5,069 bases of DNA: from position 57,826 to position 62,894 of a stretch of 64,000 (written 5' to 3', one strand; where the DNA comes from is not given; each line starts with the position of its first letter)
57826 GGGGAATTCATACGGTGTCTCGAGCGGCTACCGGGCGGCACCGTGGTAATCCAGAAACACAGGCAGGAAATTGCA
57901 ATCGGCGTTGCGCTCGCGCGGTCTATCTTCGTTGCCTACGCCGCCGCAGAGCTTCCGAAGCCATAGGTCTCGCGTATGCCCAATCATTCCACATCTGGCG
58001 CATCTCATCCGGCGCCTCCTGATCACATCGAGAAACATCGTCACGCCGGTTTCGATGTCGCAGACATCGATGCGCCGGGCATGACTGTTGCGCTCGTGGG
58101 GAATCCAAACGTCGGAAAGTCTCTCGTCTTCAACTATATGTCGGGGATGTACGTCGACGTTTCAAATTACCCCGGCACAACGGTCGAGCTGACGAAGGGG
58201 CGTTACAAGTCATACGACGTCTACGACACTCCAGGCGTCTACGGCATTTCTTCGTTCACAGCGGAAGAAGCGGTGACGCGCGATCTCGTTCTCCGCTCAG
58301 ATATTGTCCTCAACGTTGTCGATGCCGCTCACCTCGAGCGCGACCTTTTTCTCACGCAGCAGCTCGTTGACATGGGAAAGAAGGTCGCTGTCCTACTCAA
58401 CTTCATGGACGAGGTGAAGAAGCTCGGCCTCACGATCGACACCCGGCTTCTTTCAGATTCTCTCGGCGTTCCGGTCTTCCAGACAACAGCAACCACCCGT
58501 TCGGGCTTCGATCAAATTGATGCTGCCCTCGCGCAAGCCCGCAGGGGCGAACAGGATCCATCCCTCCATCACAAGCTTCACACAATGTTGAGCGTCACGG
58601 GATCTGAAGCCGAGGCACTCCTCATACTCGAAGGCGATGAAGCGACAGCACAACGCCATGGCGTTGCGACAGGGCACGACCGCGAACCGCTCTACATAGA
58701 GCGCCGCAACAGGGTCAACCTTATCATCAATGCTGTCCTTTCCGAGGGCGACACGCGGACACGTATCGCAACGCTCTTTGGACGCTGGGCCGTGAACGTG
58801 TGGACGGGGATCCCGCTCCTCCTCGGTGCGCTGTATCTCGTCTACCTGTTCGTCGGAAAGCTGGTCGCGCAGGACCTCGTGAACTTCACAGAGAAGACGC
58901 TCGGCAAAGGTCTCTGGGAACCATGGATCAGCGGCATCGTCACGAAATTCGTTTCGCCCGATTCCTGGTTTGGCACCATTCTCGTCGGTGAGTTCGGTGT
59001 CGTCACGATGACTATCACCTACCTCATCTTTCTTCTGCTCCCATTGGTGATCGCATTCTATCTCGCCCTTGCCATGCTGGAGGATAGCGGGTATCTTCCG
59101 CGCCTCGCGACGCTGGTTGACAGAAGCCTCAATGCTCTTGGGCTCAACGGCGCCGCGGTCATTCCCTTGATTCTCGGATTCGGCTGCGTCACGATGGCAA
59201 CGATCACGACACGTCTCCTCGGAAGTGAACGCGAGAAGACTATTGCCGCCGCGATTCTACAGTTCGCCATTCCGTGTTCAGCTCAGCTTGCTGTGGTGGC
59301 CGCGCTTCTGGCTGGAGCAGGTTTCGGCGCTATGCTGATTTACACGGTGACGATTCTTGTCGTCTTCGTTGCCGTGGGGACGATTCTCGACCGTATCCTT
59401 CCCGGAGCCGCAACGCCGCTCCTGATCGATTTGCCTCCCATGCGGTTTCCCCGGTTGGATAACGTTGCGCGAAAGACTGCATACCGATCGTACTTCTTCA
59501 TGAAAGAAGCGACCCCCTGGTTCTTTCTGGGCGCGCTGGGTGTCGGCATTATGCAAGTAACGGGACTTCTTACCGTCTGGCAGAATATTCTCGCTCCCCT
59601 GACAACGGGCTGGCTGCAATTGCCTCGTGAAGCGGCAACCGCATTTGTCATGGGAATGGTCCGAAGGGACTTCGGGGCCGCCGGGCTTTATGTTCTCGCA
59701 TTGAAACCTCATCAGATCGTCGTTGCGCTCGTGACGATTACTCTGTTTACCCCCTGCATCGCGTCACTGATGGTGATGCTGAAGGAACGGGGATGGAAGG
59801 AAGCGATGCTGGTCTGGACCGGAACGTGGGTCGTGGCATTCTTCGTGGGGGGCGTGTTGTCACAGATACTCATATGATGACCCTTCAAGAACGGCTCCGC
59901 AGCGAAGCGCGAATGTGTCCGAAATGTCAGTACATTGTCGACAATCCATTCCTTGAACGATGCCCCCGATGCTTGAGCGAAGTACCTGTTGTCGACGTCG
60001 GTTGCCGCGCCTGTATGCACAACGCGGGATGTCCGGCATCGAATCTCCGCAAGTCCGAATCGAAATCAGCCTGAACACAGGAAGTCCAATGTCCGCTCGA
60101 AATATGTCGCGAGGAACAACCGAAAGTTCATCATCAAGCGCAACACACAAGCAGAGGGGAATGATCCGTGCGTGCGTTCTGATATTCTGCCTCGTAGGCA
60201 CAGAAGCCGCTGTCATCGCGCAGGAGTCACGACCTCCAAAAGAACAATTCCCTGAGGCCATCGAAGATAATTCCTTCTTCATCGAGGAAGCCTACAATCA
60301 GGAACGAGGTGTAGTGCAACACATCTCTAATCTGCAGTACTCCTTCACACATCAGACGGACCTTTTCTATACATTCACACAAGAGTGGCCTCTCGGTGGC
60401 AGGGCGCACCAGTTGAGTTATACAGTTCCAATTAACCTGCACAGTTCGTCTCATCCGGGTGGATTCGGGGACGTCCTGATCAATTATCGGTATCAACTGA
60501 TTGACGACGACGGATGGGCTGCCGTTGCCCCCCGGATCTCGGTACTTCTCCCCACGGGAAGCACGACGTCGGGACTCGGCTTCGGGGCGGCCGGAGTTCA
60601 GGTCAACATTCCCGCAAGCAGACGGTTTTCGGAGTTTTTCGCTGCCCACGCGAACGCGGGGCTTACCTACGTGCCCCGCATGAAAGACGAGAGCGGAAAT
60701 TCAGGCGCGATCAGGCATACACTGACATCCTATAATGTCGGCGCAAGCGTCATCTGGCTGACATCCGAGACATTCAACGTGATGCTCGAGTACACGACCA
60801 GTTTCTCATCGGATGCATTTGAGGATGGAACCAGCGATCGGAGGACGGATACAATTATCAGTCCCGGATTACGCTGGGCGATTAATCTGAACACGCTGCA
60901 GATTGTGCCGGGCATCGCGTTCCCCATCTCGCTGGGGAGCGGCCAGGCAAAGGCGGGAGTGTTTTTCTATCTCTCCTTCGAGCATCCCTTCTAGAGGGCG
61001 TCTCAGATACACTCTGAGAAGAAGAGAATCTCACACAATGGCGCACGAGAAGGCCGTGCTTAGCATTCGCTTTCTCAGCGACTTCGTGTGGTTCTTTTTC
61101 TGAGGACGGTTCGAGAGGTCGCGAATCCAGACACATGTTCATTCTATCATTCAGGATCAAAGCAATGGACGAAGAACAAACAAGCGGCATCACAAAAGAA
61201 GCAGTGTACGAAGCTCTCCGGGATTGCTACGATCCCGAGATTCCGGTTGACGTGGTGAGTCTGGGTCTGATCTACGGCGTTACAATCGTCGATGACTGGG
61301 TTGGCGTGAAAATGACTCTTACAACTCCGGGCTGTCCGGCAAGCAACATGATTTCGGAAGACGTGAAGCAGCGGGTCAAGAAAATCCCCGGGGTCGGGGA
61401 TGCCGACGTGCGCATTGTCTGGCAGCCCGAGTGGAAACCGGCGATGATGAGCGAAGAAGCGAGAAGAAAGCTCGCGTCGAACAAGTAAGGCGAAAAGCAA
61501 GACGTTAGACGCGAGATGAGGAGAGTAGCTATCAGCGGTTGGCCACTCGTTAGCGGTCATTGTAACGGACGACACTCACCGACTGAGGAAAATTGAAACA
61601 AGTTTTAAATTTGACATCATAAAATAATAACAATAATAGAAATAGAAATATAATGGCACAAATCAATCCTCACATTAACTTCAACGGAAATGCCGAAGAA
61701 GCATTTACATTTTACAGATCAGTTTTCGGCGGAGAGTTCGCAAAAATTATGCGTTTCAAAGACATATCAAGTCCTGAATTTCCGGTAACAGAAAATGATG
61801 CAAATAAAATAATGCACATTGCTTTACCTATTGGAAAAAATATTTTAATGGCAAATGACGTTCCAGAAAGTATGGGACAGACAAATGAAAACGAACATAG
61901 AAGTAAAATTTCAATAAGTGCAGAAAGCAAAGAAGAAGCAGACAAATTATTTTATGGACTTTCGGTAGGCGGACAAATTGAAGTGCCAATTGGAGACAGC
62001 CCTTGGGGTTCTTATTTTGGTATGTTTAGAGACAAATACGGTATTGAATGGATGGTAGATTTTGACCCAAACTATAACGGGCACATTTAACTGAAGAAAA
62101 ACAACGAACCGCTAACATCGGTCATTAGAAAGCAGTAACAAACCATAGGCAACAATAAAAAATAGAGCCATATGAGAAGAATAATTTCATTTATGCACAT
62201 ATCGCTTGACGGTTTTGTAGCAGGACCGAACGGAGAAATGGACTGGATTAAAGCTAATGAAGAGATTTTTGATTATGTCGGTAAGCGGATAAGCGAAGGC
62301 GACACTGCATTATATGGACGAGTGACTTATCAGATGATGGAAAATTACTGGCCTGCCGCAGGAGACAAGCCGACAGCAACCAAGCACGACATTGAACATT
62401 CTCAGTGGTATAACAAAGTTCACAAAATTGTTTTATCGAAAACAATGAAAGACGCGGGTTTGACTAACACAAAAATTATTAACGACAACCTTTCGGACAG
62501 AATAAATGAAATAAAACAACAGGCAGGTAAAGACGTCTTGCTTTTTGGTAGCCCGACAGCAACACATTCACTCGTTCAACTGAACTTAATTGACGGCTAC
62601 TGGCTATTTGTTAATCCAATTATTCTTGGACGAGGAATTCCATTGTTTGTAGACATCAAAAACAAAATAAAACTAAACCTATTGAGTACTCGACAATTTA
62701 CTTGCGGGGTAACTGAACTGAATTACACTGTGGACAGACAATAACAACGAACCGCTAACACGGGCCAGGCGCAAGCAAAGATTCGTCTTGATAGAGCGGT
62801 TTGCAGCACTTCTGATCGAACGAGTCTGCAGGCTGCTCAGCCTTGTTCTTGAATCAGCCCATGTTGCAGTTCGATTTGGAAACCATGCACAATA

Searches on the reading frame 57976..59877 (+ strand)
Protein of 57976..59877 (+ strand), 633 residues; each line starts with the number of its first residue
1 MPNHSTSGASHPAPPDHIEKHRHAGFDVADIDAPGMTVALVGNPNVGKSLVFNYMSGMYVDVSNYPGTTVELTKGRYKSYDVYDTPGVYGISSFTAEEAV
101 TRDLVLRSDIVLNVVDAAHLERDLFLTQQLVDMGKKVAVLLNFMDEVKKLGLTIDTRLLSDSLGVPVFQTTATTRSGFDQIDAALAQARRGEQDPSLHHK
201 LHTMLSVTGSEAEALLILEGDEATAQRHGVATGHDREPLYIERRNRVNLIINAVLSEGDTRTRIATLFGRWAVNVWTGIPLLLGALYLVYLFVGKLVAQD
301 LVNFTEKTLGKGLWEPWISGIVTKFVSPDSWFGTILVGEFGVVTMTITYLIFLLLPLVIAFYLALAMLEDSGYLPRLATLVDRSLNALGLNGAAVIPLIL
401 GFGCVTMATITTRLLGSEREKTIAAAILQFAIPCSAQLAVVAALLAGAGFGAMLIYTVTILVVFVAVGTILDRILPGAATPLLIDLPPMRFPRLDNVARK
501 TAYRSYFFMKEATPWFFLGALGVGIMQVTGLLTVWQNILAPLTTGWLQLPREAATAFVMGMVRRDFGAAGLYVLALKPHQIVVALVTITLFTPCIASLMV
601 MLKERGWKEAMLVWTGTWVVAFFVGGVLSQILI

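Call 89: search_protein_families(library=pfam, proteins=[window:57976-59877:+], max_evalue=0.001)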
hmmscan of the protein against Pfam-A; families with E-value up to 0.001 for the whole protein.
window:57976-59877:+ (633 aa): 4 families
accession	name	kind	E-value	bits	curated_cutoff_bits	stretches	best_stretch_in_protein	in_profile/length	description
PF02421.24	FeoB_N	-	4.1e-49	166.5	27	1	37-183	2-154/156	Ferrous iron transport protein B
PF07670.19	Gate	-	3.5e-28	98.6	29.6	2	352-446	2-102/104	Nucleoside recognition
PF01926.29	MMR_HSR1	-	7.2e-18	65.2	21.9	1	37-142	1-112/113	50S ribosome-binding GTPase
PF07664.17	FeoB_C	-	4.5e-11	42.7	26.6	1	453-502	1-52/54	Ferrous iron transport protein B C terminus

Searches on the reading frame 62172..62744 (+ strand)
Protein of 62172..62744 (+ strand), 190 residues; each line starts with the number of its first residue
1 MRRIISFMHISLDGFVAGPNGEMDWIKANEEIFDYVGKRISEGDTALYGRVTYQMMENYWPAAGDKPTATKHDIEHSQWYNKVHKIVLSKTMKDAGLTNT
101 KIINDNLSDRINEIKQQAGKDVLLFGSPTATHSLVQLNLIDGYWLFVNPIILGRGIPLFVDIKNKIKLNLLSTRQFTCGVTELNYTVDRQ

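Call 89: search_protein_families(library=pfam, proteins=[window:62172-62744:+], max_evalue=0.001)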
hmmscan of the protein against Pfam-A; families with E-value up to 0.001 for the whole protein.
window:62172-62744:+ (190 aa): 1 family
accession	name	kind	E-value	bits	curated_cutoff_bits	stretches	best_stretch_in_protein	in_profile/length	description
PF01872.23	RibD_C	-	8.5e-21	75.1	24.1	1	4-180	3-195/197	RibD C-terminal domain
